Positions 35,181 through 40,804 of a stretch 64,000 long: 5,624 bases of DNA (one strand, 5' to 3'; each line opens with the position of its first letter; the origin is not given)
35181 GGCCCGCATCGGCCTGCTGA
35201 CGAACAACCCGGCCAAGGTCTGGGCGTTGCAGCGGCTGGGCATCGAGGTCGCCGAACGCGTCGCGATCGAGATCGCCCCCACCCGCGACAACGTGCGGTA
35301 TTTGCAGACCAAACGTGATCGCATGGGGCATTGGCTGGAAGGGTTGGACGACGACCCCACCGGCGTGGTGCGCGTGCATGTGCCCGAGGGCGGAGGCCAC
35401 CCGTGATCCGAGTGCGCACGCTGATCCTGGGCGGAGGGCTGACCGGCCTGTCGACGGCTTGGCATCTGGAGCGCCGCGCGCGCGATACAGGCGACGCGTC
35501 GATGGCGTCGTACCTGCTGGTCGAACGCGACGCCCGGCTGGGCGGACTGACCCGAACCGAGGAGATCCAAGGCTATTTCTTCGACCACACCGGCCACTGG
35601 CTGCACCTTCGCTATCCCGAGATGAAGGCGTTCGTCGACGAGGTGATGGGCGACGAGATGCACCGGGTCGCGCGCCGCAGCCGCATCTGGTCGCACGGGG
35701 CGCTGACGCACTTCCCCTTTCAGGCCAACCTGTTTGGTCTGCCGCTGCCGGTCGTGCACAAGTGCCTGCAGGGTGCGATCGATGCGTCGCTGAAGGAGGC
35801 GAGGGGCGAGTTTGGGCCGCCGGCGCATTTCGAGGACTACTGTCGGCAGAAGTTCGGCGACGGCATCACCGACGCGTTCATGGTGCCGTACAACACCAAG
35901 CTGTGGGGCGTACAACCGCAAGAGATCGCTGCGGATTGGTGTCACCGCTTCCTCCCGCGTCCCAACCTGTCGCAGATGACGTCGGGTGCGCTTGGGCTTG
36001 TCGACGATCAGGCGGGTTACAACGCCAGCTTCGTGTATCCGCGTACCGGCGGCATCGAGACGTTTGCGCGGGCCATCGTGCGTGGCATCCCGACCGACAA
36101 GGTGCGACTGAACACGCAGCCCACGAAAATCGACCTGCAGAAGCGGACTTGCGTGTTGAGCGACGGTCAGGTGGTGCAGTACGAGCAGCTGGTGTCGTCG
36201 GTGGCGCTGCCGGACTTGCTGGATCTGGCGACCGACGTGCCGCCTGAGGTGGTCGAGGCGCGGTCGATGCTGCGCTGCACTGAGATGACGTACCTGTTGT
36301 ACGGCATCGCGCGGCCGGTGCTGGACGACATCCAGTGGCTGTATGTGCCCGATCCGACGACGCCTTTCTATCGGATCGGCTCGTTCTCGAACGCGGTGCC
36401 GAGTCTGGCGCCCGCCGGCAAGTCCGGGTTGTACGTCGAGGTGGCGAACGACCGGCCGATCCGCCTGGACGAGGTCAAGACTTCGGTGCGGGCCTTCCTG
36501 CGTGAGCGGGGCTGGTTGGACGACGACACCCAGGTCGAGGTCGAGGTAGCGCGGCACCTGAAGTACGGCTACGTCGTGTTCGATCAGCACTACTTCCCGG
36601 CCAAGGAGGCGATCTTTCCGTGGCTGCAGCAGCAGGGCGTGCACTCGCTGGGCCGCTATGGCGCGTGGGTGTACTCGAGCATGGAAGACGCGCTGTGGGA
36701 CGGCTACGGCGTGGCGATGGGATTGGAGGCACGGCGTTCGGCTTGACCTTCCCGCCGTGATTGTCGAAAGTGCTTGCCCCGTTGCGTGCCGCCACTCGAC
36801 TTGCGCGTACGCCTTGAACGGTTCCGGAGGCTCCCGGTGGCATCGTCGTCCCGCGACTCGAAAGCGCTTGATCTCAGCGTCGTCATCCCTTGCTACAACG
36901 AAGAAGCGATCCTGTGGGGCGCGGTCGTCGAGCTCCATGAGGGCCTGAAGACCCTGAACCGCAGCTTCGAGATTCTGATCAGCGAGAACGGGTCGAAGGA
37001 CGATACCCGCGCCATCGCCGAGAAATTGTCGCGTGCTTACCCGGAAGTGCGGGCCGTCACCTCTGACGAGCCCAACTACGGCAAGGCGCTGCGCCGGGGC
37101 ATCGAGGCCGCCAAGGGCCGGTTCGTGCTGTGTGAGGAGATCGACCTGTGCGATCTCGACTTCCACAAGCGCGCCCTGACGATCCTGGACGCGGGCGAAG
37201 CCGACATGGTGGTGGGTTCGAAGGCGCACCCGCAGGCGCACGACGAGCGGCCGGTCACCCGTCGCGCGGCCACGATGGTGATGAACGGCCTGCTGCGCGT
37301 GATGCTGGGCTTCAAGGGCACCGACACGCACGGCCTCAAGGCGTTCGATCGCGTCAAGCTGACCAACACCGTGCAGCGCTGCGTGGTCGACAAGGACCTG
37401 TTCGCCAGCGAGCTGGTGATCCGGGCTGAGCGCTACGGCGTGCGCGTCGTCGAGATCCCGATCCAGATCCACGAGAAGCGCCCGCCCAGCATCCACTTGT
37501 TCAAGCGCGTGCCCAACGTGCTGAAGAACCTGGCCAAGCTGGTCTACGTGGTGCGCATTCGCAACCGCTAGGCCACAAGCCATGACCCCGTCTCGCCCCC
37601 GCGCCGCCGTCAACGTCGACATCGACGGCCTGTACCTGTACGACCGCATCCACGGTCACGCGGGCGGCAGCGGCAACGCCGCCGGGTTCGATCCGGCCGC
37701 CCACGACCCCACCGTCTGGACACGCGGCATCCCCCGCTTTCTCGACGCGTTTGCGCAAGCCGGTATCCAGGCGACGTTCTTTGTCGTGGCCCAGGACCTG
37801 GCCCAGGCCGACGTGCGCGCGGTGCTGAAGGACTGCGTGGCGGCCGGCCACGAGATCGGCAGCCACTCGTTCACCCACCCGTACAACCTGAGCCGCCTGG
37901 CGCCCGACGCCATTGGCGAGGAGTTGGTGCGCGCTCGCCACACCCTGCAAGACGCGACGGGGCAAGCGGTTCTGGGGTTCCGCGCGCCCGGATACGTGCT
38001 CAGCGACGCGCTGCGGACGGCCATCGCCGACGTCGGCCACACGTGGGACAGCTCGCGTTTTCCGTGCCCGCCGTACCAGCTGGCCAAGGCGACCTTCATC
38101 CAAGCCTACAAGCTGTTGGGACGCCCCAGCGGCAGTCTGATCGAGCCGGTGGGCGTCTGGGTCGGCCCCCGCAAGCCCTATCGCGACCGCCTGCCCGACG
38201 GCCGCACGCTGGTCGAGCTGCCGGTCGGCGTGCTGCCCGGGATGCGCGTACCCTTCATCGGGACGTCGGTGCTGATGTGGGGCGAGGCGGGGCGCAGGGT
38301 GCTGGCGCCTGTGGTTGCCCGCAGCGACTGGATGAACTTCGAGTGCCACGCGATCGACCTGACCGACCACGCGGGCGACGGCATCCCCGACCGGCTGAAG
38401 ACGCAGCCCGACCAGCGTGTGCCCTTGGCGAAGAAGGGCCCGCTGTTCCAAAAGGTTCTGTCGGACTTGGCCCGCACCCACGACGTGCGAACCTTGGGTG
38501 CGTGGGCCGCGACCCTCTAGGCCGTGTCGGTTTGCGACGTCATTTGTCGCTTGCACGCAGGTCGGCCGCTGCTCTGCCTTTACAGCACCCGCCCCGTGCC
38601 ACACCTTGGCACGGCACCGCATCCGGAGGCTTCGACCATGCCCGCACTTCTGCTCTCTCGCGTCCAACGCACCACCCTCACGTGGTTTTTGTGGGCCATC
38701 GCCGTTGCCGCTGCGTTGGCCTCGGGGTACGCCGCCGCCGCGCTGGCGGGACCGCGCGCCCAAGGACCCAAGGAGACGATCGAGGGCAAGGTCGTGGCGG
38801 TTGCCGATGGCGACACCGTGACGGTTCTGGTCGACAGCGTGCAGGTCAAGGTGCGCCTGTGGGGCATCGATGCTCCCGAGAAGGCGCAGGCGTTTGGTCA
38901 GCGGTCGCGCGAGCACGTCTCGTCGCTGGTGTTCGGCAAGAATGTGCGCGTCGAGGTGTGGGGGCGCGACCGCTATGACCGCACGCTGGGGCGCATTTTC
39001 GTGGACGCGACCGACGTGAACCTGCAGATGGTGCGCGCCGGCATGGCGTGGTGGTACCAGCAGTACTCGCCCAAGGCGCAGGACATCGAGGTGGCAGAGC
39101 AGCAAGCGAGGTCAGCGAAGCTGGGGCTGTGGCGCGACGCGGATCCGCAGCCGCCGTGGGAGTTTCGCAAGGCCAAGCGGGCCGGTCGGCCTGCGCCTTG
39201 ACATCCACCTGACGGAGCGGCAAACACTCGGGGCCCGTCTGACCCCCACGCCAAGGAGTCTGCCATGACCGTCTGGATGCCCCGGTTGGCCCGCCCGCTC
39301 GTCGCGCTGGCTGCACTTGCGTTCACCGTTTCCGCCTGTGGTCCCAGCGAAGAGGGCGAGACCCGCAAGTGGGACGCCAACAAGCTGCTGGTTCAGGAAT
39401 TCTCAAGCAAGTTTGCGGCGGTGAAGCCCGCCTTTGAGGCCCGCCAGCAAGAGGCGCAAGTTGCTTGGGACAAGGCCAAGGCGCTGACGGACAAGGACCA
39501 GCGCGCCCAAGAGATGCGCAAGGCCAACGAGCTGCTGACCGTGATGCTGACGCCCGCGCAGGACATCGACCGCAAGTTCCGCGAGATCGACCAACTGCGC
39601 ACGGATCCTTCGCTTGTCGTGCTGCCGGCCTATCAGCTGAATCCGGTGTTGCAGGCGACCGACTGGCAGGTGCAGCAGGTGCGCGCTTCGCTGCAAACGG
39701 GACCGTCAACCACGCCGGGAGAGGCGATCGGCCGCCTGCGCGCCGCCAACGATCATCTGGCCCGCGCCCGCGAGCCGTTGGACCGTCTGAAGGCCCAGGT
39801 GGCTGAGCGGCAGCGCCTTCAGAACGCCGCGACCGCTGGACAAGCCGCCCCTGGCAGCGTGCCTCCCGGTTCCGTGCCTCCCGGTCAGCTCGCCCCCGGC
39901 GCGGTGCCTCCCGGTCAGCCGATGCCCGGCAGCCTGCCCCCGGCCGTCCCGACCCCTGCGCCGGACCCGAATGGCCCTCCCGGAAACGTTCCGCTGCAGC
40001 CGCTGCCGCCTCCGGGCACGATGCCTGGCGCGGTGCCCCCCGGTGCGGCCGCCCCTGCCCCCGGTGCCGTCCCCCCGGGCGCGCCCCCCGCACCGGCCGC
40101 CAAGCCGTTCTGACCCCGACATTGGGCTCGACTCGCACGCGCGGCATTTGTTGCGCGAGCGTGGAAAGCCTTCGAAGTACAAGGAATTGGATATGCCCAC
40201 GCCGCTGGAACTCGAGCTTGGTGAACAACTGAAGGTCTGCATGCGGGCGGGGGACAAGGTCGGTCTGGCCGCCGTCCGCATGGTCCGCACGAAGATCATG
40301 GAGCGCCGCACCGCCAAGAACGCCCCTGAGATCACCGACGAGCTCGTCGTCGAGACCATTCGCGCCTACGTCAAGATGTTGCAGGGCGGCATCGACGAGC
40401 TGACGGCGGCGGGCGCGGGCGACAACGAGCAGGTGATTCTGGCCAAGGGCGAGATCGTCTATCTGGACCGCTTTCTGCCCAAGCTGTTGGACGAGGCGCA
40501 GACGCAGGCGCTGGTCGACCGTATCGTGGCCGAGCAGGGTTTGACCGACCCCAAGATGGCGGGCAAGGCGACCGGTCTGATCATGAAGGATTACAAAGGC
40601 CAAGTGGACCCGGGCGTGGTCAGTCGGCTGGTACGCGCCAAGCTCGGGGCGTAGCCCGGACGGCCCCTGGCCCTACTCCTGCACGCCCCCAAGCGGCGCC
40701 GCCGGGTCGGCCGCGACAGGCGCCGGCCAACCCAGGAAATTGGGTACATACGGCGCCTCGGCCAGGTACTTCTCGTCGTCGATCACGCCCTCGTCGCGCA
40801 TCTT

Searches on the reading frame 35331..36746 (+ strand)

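Call 41: search_protein_families(library=pfam, proteins=[window:35331-36746:+], max_evalue=0.001)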
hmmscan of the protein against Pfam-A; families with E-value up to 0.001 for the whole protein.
window:35331-36746:+ (471 aa): 3 families
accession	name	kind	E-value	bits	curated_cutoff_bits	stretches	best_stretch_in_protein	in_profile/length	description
PF01593.30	Amino_oxidase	-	1.1e-15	58.3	19.8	1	37-379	1-344/443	Flavin containing amine oxidoreductase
PF13450.12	NAD_binding_8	-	1.2e-12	48.3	21.9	1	32-104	1-67/68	NAD(P)-binding Rossmann-like domain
PF01266.30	DAO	-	0.00011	22.3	27.9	1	30-72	2-37/353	FAD dependent oxidoreductase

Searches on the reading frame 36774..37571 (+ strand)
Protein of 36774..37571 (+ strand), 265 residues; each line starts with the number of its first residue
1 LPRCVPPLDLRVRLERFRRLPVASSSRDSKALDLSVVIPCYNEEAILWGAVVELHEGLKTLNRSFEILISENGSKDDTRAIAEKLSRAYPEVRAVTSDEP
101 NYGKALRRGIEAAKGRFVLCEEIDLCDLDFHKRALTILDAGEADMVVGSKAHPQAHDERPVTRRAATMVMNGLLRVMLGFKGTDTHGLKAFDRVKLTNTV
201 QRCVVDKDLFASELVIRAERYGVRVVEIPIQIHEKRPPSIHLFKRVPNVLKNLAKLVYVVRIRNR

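Call 41: search_protein_families(library=pfam, proteins=[window:36774-37571:+], max_evalue=0.001)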
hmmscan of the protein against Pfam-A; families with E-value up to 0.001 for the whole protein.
window:36774-37571:+ (265 aa): 2 families
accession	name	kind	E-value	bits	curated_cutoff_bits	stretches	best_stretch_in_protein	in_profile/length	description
PF00535.33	Glycos_transf_2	-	8.1e-17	62.1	23.3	1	35-164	1-129/168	Glycosyl transferase family 2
PF13641.12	Glyco_tranf_2_3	-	2e-06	28.5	27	1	34-119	3-91/230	Glycosyltransferase like family 2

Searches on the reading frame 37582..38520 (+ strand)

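Call 41: search_protein_families(library=pfam, proteins=[window:37582-38520:+], max_evalue=0.001)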
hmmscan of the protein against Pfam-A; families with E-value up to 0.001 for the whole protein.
window:37582-38520:+ (312 aa): 1 family
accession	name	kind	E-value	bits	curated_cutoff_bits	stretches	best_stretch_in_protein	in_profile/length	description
PF01522.26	Polysacc_deac_1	-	5.3e-19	68.8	23.1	1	47-154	18-122/124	Polysaccharide deacetylase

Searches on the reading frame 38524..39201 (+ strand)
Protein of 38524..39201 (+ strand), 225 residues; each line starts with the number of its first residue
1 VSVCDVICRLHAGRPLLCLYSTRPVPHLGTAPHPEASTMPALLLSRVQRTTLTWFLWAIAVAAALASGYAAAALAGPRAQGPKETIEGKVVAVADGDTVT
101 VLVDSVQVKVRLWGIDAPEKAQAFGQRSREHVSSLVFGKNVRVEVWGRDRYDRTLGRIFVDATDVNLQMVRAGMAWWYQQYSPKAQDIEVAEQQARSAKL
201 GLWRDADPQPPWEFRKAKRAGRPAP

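Call 41: search_protein_families(library=pfam, proteins=[window:38524-39201:+], max_evalue=0.001)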
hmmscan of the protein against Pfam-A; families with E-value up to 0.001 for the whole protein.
window:38524-39201:+ (225 aa): 1 family
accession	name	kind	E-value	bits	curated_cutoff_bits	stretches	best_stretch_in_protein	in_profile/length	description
PF00565.23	SNase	-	6e-27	94.7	21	1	109-204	1-106/107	Staphylococcal nuclease homologue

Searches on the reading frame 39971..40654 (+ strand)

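Call 41: search_protein_families(library=pfam, proteins=[window:39971-40654:+], max_evalue=0.001)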
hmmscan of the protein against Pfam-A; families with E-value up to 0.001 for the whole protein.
window:39971-40654:+ (227 aa): 1 family
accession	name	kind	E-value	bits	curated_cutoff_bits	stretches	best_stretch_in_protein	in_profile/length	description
PF09424.15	YqeY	-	1.7e-21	77.2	27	1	83-225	4-143/143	Yqey-like protein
